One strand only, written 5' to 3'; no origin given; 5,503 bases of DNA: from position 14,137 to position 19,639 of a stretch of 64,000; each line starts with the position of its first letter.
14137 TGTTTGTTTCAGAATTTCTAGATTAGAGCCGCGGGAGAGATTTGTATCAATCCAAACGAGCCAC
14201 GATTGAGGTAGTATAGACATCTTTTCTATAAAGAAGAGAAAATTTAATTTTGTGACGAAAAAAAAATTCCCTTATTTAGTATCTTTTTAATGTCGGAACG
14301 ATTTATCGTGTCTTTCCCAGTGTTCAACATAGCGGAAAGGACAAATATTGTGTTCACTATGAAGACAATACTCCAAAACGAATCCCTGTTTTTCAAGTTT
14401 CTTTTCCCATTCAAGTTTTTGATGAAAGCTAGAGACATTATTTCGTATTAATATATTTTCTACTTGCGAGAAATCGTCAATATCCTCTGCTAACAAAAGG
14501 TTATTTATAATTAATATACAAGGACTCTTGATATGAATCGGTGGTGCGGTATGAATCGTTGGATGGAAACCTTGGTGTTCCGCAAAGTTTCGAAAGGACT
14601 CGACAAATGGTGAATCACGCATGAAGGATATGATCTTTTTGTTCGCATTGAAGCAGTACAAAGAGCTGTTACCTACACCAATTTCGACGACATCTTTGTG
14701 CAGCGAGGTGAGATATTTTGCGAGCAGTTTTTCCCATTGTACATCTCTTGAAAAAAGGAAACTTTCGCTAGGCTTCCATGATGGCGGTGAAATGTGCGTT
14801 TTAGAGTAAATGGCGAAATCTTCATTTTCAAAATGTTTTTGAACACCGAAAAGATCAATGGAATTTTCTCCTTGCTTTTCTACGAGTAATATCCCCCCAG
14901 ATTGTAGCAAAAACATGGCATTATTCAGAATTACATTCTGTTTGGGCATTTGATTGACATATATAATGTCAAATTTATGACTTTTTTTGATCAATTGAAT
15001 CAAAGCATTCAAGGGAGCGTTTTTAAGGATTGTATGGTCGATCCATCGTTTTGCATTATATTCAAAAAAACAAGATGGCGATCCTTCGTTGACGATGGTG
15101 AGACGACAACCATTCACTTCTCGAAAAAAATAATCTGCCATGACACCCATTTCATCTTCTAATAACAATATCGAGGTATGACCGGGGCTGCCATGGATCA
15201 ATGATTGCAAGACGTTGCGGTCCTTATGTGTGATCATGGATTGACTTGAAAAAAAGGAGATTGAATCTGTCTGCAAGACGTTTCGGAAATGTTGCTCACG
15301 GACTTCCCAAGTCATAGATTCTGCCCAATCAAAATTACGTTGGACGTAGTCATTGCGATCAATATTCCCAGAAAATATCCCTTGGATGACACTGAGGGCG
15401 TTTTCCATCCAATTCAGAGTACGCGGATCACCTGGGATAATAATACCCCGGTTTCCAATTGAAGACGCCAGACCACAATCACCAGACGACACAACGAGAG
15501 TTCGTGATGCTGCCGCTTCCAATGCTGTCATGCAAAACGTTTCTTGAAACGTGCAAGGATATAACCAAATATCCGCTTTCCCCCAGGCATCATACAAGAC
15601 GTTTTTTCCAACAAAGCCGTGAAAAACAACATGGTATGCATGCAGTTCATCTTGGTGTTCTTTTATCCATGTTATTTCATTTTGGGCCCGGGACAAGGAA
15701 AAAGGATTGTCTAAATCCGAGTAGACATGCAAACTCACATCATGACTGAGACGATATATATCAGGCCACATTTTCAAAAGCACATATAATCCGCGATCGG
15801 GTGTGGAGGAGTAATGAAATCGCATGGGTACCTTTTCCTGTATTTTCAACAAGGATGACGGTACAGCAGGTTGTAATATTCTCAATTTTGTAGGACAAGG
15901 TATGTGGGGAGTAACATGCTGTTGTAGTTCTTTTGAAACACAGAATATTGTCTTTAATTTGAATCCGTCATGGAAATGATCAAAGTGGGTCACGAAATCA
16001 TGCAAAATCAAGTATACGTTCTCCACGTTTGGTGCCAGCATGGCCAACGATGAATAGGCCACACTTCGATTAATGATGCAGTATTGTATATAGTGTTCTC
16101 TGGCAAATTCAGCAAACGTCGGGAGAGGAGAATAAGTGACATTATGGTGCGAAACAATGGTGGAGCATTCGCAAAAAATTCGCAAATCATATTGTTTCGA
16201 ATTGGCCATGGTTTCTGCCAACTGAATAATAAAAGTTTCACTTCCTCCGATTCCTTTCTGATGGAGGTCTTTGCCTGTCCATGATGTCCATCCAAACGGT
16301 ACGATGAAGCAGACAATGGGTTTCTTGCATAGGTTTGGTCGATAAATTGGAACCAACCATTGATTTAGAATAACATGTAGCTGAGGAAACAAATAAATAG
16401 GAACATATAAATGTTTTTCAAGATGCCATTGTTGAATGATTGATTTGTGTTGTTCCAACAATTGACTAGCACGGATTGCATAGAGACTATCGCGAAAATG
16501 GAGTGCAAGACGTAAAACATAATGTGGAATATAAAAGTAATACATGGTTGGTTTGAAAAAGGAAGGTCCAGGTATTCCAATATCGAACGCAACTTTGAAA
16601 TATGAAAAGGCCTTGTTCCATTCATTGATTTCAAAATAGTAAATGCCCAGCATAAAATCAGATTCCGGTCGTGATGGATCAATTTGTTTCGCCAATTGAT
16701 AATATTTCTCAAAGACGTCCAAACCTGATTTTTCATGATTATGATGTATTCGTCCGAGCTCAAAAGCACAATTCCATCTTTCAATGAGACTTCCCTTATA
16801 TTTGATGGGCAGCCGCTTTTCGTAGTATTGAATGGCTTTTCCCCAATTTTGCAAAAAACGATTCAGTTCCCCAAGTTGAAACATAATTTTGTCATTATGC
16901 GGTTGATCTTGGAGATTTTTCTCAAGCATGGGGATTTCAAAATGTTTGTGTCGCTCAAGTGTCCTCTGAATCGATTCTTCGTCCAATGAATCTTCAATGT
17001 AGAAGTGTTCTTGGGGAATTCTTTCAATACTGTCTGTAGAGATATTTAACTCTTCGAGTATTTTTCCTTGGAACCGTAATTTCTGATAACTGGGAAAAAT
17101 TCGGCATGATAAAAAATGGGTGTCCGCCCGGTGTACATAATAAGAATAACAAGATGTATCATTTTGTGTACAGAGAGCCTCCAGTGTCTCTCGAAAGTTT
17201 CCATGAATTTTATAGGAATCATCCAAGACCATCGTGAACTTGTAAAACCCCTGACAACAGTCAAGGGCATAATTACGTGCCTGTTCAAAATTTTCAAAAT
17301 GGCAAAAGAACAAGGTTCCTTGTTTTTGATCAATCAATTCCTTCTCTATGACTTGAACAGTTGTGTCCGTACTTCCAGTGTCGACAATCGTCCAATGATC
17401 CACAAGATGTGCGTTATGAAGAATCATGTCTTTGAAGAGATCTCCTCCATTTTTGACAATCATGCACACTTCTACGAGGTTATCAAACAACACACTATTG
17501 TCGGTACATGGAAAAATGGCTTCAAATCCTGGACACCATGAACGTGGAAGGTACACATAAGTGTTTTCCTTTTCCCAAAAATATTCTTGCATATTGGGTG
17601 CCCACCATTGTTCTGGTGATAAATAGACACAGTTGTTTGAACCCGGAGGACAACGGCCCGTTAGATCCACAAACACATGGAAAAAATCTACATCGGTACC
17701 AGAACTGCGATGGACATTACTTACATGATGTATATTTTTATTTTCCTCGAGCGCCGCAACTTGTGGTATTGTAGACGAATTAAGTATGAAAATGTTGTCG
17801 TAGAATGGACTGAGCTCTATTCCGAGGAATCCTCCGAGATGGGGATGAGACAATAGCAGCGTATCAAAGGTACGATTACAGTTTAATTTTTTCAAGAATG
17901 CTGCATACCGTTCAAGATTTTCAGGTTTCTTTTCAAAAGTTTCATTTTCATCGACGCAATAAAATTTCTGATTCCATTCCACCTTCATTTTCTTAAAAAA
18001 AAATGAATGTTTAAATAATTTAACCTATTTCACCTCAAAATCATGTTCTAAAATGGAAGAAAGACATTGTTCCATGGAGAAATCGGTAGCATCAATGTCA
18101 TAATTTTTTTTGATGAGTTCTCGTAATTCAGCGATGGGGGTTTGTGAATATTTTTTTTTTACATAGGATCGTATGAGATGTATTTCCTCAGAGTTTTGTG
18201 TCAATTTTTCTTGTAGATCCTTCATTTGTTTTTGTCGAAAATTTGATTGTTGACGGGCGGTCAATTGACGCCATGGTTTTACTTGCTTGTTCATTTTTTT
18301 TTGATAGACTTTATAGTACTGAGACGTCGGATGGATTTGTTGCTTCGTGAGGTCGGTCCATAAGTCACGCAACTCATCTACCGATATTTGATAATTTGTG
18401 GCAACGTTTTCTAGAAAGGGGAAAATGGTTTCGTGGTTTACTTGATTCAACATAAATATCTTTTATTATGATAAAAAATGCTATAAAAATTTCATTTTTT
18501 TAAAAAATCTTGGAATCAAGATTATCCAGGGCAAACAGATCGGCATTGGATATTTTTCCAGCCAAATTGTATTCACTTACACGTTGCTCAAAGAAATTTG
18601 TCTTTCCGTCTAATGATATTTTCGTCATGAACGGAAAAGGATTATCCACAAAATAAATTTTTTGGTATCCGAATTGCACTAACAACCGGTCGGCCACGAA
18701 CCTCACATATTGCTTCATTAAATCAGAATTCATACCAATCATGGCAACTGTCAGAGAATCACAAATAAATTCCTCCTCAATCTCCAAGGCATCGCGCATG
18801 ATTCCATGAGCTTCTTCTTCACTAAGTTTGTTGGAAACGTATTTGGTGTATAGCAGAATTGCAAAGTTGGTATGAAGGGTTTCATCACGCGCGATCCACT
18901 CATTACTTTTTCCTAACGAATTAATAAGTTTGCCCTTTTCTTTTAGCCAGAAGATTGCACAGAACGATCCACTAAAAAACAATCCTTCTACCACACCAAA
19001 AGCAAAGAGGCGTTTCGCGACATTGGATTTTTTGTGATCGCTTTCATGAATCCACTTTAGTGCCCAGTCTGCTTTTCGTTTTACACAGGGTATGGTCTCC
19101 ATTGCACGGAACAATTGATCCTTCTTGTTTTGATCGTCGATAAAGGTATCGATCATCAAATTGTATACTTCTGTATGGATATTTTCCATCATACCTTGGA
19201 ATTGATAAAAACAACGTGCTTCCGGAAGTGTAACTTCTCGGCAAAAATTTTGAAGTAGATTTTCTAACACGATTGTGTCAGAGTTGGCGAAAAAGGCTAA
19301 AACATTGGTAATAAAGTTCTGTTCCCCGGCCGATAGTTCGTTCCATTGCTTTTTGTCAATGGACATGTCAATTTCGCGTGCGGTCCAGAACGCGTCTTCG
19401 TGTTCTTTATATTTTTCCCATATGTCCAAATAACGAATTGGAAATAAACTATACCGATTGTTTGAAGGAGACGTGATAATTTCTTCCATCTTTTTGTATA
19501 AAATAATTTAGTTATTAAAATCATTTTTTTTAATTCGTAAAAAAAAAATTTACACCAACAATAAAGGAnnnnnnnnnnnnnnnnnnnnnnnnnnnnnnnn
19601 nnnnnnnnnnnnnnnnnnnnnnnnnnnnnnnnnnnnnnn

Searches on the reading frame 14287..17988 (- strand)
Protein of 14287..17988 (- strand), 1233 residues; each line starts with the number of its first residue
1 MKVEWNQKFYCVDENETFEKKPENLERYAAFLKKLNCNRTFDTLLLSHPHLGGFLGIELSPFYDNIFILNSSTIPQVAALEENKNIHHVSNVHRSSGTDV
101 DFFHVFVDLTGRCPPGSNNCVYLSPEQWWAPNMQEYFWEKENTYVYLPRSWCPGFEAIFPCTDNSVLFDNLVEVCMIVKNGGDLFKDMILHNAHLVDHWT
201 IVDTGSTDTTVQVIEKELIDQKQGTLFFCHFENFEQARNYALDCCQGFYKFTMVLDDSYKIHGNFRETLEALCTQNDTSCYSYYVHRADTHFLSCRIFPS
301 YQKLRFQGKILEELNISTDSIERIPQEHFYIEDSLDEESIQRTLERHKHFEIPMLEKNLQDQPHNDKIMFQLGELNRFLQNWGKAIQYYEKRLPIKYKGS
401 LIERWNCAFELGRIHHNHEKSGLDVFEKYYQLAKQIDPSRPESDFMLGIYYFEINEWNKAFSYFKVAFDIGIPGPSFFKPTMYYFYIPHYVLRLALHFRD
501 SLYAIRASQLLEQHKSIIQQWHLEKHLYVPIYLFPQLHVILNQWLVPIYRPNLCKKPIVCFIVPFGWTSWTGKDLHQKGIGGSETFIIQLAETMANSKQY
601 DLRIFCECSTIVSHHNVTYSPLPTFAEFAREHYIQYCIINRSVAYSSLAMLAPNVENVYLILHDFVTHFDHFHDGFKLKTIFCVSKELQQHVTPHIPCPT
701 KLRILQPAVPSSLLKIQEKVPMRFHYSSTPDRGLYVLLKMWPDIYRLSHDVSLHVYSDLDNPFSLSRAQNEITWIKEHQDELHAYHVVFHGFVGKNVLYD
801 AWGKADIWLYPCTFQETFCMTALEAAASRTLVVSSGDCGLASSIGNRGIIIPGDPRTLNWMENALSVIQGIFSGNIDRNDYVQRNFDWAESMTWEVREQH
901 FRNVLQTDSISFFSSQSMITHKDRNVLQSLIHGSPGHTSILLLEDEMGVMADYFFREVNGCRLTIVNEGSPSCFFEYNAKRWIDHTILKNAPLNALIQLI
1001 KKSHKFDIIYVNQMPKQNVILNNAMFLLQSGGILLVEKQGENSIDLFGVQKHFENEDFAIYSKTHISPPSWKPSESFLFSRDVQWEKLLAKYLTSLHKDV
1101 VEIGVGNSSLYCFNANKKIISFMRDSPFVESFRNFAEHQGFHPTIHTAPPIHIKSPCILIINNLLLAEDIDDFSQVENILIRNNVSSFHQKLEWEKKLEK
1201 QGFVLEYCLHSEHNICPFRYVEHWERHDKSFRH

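Call 7: search_protein_families(library=pfam, proteins=[window:14287-17988:-], max_evalue=0.001)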
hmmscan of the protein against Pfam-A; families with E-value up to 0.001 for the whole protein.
window:14287-17988:- (1233 aa): 3 families
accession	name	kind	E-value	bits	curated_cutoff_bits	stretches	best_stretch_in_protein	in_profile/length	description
PF13692.12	Glyco_trans_1_4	-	2.5e-11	44.4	27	1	731-858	14-132/142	Glycosyl transferases group 1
PF00534.26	Glycos_transf_1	-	1.9e-07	31.2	26.4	1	733-848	29-135/172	Glycosyl transferases group 1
PF00535.33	Glycos_transf_2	-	1.9e-05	25.1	23.3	1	189-296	17-128/168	Glycosyl transferase family 2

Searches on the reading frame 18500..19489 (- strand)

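Call 31: search_protein_families(library=pfam, proteins=[window:18500-19489:-], max_evalue=0.001)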
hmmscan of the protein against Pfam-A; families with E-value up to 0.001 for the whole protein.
window:18500-19489:- (329 aa): 1 family
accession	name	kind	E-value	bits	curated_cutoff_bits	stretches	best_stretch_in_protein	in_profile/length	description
PF00268.27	Ribonuc_red_sm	-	1.7e-98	329.9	33.6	1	12-284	1-281/281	Ribonucleotide reductase, small chain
